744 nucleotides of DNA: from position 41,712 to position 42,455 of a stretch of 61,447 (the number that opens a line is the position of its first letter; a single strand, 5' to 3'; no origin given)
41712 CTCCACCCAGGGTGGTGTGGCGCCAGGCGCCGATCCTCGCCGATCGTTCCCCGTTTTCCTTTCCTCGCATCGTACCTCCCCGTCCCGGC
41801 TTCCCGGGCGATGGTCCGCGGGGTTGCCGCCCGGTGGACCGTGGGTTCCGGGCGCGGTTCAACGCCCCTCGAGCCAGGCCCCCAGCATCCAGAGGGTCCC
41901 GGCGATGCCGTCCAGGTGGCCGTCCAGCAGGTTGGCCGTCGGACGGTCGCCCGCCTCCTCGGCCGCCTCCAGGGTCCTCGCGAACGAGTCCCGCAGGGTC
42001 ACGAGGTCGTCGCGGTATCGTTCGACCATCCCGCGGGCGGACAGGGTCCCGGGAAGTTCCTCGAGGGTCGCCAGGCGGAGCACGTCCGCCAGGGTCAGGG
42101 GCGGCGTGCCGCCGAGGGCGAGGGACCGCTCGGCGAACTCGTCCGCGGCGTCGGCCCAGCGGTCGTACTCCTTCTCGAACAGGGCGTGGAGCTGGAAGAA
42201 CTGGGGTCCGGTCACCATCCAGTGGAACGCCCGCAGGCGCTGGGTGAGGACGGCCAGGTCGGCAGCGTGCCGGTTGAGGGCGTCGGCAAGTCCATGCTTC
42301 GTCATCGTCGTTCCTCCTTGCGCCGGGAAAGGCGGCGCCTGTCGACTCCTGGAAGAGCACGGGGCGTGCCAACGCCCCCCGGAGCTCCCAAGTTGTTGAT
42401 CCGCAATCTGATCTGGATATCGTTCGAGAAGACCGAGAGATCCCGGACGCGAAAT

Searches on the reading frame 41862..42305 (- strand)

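Call 71: search_protein_families(library=pfam, proteins=[window:41862-42305:-], max_evalue=0.0001)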
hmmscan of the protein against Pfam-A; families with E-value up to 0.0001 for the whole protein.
window:41862-42305:- (148 aa): 1 family
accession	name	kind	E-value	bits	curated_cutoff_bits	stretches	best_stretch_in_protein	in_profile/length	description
PF00210.30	Ferritin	-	6.3e-26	91.4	24.5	1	8-146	2-137/142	Ferritin-like domain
